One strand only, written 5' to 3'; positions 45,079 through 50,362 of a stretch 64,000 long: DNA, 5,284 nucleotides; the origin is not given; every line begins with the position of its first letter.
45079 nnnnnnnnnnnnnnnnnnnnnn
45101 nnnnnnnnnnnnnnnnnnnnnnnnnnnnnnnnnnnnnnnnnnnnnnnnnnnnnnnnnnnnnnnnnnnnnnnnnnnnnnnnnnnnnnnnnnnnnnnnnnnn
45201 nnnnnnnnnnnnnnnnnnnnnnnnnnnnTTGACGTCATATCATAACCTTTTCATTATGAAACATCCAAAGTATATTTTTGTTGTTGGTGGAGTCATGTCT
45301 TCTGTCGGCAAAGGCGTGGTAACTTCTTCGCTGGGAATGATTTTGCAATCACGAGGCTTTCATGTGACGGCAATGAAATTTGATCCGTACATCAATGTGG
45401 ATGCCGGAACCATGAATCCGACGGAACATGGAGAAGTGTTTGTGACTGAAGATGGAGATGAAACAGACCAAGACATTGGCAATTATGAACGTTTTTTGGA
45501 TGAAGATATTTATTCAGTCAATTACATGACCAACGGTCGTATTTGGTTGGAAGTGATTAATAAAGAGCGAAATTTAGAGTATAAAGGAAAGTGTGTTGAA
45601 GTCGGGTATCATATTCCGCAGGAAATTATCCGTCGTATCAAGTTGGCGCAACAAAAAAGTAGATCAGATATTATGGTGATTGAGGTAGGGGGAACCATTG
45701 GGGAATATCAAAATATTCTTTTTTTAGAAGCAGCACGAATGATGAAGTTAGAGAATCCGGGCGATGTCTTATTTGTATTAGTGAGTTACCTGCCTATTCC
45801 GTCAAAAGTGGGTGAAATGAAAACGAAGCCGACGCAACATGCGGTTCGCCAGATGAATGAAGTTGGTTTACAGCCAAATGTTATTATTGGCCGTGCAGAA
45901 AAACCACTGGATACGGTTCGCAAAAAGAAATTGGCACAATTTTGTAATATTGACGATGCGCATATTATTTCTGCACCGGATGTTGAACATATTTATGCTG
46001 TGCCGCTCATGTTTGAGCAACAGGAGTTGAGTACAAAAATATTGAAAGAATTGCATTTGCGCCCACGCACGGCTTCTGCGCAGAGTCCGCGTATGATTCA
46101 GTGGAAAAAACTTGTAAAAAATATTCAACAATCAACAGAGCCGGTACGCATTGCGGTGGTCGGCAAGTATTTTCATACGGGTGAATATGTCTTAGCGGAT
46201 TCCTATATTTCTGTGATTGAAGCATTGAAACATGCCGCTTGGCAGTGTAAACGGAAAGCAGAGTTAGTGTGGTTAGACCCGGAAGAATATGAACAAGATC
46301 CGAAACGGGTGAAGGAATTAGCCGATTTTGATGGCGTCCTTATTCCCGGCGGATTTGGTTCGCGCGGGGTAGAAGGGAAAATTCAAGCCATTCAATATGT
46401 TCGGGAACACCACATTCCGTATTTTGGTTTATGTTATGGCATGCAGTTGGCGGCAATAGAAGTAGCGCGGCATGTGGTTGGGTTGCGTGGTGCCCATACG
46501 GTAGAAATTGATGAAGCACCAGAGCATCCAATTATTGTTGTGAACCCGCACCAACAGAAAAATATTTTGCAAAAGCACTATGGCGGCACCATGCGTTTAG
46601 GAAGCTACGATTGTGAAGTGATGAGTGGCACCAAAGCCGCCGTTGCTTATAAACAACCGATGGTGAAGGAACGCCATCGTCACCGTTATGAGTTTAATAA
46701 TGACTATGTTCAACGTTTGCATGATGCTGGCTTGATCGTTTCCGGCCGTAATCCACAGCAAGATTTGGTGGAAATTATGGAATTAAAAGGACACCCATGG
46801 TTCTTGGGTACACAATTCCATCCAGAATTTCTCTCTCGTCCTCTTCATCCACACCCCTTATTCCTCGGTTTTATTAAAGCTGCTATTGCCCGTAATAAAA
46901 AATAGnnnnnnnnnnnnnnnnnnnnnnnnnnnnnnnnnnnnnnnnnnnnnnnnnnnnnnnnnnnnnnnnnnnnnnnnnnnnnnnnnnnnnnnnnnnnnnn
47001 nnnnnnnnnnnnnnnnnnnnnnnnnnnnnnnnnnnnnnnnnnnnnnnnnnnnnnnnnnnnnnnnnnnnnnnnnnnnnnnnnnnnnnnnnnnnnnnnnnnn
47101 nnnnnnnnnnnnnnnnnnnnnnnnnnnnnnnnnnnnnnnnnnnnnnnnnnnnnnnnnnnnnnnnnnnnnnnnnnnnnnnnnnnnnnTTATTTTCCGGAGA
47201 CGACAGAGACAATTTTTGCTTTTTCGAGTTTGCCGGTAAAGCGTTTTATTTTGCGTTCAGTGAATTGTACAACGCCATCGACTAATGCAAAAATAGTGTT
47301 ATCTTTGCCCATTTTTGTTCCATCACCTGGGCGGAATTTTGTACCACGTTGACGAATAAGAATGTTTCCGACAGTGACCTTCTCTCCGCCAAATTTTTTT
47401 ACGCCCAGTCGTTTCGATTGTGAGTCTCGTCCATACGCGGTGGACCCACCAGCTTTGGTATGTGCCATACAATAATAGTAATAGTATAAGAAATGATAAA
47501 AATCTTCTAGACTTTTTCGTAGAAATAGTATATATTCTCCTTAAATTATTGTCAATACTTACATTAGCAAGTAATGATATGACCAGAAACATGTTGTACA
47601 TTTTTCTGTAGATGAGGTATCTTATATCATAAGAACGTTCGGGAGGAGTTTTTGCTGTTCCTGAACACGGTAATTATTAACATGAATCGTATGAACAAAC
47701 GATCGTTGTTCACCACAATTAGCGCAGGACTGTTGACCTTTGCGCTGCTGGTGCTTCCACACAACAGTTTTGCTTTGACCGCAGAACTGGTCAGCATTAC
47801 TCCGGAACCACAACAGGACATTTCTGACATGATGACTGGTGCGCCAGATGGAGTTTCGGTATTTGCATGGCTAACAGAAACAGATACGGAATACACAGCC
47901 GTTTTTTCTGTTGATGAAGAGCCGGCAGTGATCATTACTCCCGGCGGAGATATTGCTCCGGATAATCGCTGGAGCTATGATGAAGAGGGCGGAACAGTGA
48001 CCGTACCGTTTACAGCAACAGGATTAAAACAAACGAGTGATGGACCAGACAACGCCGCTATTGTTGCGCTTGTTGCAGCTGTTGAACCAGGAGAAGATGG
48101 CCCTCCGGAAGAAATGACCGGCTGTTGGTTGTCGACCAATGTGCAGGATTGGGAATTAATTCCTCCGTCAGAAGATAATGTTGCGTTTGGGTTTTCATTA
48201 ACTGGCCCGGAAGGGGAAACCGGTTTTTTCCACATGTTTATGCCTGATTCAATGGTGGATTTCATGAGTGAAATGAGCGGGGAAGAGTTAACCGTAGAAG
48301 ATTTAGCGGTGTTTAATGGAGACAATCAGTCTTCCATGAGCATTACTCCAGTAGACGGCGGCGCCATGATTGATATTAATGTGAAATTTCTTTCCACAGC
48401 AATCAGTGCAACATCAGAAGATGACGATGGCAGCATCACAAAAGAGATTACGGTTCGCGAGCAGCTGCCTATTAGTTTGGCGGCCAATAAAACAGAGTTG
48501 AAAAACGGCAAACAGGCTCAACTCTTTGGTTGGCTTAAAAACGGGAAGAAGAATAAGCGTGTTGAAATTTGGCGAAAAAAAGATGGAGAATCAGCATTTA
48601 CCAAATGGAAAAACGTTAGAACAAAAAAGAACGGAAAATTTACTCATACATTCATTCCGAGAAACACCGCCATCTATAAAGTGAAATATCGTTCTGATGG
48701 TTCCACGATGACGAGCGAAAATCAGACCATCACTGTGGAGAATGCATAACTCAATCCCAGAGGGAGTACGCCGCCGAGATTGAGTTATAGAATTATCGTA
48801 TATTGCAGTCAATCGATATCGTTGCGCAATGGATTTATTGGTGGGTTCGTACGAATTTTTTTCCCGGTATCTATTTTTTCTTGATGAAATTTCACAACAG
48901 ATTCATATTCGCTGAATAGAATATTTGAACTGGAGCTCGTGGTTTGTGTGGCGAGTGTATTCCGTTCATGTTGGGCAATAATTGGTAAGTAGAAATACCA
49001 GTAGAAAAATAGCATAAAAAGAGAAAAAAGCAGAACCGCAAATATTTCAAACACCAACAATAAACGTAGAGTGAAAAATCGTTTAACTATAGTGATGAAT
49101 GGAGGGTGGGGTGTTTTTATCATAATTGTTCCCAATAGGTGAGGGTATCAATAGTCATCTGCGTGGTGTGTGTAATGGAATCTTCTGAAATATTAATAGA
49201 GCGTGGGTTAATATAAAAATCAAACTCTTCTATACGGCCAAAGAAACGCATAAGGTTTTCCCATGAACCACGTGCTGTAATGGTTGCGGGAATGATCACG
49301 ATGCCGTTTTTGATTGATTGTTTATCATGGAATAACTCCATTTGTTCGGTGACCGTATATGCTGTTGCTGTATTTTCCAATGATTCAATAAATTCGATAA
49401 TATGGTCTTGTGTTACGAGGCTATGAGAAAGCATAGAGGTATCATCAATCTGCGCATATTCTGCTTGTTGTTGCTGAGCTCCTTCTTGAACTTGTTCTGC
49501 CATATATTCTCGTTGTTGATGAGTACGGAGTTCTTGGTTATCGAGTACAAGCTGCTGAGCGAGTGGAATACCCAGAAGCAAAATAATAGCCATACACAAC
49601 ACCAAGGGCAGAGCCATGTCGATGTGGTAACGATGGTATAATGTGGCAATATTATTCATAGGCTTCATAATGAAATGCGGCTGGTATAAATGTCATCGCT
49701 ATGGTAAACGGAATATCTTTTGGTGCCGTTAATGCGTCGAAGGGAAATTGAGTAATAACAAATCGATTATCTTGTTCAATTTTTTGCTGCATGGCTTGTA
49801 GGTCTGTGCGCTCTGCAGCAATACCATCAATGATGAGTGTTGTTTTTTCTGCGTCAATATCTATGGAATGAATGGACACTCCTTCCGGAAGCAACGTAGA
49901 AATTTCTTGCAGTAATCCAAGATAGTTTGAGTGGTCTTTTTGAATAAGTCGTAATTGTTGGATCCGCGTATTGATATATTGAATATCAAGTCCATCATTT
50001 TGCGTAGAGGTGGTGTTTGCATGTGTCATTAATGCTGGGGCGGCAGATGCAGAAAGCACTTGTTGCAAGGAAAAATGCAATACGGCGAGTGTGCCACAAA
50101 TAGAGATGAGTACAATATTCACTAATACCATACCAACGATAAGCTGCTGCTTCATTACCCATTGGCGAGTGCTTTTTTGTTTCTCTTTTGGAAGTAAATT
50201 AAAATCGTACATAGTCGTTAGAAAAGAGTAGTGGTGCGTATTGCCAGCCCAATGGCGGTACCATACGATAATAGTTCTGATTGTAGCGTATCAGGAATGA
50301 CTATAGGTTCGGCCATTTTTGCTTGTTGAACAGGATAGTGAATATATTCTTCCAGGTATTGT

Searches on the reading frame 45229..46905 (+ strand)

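Call 8: search_protein_families(library=pfam, proteins=[window:45229-46905:+], max_evalue=0.01)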
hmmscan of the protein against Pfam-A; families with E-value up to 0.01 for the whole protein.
window:45229-46905:+ (558 aa): 4 families
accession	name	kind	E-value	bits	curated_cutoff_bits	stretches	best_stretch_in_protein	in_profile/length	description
PF06418.20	CTP_synth_N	-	2.8e-102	342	26.1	1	14-277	1-265/265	CTP synthase N-terminus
PF00117.34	GATase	-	6.4e-40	137.3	22.8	1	322-550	2-189/190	Glutamine amidotransferase class-I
PF07722.19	Peptidase_C26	-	4.9e-06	26.9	20.5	1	387-533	97-219/219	Peptidase C26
PF01656.29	CbiA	-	0.00062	20.2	25.4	1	20-153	4-54/125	CobQ/CobB/MinD/ParA nucleotide binding domain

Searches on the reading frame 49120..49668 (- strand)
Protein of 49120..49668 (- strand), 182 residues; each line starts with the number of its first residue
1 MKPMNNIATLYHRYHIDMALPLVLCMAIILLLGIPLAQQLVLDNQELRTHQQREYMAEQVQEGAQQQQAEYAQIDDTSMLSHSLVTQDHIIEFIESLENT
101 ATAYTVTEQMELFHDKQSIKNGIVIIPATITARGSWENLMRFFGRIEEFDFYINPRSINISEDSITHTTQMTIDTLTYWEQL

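Call 8: search_protein_families(library=pfam, proteins=[window:49120-49668:-], max_evalue=0.01)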
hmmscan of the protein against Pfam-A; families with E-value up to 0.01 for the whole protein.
window:49120-49668:- (182 aa): 1 family
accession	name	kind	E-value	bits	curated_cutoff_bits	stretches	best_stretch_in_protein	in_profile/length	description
PF04350.18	PilO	-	0.00042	20.9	22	1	52-178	14-141/145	Pilus assembly protein, PilO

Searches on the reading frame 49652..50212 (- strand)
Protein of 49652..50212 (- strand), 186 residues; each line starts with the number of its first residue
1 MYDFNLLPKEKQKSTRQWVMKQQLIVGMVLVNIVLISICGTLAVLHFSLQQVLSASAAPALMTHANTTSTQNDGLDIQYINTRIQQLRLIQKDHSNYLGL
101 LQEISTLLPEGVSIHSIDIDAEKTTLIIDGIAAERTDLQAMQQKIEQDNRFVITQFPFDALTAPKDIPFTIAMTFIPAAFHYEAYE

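Call 8: search_protein_families(library=pfam, proteins=[window:49652-50212:-], max_evalue=0.01)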
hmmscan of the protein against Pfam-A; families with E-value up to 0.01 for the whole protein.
window:49652-50212:- (186 aa): 1 family
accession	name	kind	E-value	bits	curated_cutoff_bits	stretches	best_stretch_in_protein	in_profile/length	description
PF05137.18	PilN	-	4.5e-06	27.1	22.8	1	100-152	2-52/78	Fimbrial assembly protein (PilN)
